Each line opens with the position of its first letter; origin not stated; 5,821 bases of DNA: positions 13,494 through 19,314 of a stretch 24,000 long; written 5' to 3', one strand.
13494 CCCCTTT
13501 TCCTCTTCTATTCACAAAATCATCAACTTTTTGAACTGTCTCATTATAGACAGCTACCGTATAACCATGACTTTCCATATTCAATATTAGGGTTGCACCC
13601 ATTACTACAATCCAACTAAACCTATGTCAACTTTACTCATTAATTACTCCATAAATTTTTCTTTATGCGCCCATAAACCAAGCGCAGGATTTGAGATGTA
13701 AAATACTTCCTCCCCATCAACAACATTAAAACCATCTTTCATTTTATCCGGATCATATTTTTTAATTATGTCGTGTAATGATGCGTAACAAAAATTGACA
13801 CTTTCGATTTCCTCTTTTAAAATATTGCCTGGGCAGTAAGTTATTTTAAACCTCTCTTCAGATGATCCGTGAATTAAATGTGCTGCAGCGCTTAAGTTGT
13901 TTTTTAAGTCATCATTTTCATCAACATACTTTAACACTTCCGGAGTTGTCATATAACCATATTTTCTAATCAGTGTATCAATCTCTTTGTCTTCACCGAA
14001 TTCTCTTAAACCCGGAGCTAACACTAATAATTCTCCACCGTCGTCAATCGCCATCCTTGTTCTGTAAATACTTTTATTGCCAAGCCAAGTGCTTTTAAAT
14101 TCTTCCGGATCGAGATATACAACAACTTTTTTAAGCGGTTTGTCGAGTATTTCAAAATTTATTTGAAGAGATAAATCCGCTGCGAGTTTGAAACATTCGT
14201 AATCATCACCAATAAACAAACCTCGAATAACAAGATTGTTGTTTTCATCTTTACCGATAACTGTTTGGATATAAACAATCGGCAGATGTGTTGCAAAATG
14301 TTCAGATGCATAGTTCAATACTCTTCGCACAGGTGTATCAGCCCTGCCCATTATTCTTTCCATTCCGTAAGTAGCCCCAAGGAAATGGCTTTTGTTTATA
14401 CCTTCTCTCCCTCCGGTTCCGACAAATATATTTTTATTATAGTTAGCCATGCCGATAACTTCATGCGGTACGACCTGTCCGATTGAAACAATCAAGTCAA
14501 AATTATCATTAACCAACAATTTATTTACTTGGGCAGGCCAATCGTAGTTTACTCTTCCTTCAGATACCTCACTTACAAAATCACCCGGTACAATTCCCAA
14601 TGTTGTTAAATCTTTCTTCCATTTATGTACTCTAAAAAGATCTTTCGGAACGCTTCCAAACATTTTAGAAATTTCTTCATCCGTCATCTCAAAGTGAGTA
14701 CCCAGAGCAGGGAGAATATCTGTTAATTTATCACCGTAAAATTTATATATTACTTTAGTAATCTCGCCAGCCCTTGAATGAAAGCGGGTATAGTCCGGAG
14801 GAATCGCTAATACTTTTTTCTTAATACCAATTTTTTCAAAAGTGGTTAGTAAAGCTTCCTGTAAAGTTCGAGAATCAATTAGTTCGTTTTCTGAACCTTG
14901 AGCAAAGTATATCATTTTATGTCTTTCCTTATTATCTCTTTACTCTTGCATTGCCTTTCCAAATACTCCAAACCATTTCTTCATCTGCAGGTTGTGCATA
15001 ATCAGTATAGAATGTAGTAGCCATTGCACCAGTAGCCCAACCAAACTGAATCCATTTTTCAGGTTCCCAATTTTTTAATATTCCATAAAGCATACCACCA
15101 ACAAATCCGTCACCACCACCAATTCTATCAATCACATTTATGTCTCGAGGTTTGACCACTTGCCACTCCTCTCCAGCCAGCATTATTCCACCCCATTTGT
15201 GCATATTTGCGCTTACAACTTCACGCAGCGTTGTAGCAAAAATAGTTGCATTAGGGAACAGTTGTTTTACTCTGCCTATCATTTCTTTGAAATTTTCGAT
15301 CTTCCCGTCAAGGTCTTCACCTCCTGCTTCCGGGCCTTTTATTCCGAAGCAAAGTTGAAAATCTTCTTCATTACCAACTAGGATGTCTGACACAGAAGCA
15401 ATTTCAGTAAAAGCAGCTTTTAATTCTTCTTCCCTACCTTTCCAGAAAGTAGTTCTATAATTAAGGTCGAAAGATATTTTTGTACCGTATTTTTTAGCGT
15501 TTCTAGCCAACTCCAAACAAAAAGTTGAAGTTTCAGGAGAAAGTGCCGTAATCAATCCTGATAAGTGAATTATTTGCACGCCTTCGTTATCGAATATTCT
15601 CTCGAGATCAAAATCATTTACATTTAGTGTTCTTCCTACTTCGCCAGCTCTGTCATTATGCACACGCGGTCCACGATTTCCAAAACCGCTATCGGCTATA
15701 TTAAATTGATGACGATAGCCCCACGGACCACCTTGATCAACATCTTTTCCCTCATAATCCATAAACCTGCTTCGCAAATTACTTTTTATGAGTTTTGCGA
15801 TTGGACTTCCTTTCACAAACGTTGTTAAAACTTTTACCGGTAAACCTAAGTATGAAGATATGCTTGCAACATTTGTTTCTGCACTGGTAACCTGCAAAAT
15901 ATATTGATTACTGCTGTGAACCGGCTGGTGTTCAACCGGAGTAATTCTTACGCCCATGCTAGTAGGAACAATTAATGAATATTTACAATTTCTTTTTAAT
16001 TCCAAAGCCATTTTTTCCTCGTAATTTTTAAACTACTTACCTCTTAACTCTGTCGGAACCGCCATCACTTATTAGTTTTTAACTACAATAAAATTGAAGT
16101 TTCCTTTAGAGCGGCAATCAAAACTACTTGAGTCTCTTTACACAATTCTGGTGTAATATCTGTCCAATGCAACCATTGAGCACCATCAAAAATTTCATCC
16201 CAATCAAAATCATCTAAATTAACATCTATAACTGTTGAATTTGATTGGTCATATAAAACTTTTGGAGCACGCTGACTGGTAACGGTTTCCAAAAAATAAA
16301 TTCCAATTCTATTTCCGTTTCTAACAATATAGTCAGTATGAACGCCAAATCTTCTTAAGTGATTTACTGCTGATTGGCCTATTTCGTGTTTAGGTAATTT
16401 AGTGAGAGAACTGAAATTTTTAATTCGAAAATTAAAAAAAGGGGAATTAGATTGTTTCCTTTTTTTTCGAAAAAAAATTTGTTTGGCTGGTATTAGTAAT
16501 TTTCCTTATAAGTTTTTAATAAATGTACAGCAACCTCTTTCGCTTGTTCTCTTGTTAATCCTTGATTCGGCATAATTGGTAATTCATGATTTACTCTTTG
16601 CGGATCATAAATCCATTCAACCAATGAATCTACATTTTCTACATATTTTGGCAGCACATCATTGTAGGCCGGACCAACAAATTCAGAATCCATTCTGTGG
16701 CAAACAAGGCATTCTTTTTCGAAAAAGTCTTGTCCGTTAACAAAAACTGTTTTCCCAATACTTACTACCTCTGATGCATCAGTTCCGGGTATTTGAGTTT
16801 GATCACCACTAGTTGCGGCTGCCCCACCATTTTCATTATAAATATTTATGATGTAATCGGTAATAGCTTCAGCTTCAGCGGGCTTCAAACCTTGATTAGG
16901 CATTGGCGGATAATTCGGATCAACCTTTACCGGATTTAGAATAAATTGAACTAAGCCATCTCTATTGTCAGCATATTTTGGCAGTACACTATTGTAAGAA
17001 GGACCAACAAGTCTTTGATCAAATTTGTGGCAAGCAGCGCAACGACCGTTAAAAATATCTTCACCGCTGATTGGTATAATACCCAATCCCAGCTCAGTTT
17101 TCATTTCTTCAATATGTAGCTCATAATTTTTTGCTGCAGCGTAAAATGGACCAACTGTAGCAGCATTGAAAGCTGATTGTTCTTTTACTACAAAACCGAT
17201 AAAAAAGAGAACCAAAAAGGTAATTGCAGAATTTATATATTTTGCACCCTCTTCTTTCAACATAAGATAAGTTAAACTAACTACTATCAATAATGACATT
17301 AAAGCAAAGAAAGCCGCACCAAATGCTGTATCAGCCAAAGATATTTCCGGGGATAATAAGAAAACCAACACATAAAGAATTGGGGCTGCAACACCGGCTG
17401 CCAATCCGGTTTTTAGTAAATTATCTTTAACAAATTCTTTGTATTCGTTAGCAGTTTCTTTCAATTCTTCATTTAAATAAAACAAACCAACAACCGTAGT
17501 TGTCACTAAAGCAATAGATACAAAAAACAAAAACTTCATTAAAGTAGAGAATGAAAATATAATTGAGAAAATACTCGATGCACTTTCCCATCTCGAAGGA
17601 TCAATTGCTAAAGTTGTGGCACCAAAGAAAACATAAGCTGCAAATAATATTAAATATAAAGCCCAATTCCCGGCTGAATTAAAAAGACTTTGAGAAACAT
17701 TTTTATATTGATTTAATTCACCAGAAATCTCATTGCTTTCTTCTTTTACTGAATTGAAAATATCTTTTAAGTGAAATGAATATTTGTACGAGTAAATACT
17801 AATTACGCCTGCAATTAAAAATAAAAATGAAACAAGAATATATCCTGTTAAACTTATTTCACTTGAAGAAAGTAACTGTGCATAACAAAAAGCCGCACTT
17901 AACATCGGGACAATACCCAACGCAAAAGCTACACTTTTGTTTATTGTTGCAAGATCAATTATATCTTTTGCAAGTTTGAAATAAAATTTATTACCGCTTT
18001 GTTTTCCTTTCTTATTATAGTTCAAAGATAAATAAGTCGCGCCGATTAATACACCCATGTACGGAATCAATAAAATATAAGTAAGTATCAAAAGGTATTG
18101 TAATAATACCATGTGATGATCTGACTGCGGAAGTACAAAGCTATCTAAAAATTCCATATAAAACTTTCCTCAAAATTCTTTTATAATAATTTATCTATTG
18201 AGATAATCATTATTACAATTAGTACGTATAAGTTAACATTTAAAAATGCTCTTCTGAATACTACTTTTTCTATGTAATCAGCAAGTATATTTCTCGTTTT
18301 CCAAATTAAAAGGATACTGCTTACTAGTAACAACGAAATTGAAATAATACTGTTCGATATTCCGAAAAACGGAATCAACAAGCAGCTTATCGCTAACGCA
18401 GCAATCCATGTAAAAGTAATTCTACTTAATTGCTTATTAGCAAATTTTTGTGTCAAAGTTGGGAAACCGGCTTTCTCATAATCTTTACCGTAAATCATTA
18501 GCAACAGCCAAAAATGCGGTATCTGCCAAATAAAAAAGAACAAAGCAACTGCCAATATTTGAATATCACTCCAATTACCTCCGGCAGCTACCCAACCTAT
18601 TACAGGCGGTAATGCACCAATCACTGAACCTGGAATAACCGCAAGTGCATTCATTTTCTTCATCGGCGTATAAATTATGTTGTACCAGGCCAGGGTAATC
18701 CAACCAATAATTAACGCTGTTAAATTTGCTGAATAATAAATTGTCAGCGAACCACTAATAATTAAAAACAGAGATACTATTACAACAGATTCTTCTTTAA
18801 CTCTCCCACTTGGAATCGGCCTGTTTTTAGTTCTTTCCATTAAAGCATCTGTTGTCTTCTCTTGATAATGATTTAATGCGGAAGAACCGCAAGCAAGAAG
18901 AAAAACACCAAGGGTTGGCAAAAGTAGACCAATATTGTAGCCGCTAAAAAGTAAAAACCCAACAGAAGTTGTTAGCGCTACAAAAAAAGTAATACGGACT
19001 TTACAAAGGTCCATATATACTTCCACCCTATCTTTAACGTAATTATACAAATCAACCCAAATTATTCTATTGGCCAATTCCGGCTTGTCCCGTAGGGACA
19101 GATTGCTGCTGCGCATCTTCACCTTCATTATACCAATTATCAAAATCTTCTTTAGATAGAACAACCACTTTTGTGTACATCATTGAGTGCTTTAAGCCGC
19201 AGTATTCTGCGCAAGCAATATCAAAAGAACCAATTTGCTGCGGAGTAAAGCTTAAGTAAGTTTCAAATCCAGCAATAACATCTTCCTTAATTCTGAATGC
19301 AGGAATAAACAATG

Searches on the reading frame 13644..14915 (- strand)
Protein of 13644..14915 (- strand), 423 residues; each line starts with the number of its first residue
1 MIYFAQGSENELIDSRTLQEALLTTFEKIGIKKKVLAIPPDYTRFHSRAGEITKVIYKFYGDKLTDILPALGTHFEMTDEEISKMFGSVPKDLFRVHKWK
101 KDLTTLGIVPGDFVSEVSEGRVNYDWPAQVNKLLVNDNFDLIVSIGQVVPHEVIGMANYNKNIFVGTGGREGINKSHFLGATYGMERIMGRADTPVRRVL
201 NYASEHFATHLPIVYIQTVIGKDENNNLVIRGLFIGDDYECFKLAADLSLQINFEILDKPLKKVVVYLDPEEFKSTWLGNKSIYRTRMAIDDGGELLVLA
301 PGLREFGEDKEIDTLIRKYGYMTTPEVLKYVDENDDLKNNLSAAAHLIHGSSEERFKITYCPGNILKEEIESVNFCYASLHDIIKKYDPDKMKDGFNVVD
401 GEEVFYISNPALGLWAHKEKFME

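Call 8: search_protein_families(library=pfam, proteins=[window:13644-14915:-], max_evalue=0.001)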
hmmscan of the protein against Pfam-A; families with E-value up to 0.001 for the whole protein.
window:13644-14915:- (423 aa): 1 family
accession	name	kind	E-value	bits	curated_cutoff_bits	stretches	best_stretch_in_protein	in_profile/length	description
PF09861.14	Lar_N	-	7.4e-11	42.1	23.3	1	31-179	53-194/204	Lactate racemase N-terminal domain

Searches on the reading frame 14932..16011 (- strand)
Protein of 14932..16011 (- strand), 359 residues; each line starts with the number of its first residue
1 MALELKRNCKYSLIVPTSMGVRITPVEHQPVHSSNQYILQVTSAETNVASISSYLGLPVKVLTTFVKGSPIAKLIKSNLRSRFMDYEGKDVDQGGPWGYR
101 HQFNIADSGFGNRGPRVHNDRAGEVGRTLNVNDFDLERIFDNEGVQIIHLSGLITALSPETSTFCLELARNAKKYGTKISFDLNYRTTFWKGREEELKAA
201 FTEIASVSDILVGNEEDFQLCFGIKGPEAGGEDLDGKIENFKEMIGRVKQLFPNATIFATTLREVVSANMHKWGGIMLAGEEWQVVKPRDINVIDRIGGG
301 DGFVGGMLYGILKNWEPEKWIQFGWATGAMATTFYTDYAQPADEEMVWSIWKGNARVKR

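Call 9: search_protein_families(library=pfam, proteins=[window:14932-16011:-], max_evalue=0.001)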
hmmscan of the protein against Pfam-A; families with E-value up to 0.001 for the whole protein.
window:14932-16011:- (359 aa): 1 family
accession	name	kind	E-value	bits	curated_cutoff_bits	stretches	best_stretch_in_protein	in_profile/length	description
PF00294.29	PfkB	-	2.5e-19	70.2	25.8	1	143-333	128-291/302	pfkB family carbohydrate kinase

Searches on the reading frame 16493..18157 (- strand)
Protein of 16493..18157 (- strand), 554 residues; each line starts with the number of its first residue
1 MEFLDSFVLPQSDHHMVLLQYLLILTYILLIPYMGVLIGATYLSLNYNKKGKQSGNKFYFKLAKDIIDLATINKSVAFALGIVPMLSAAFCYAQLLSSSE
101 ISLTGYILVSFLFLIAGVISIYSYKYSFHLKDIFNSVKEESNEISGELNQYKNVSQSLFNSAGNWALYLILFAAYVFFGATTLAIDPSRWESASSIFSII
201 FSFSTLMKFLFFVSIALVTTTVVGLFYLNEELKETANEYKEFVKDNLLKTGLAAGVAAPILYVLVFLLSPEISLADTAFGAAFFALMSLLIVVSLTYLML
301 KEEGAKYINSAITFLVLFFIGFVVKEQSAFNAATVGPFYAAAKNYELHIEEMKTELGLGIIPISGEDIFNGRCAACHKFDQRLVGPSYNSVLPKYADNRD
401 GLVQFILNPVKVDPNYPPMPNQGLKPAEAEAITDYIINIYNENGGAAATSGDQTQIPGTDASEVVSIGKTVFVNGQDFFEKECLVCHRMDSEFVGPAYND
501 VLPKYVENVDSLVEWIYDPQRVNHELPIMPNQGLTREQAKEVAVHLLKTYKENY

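Call 9: search_protein_families(library=pfam, proteins=[window:16493-18157:-], max_evalue=0.001)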
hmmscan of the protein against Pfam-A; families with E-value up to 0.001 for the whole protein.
window:16493-18157:- (554 aa): 2 families
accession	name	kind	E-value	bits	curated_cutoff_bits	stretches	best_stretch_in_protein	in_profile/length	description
PF00034.26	Cytochrom_C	-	1.8e-11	45.6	21.3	1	365-436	4-86/90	Cytochrome c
PF13442.11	Cytochrome_CBB3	-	6.2e-10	39.7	27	1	364-436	5-68/68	Cytochrome C oxidase, cbb3-type, subunit III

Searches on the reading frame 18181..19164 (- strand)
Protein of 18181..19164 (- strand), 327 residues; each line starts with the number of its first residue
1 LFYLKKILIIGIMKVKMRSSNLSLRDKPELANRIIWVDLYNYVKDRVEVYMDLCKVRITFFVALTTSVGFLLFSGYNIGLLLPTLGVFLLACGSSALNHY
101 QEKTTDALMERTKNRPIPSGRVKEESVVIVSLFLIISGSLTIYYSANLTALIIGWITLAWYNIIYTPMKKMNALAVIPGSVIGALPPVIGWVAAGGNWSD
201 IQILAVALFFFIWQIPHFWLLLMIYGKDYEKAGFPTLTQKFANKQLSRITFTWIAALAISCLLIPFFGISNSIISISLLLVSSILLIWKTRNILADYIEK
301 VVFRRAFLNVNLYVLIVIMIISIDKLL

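Call 9: search_protein_families(library=pfam, proteins=[window:18181-19164:-], max_evalue=0.001)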
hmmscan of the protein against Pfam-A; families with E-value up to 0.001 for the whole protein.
window:18181-19164:- (327 aa): 1 family
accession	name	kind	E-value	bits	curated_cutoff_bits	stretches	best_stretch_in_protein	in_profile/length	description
PF01040.23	UbiA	-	3.1e-40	138.5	34.2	1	64-301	3-240/250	UbiA prenyltransferase family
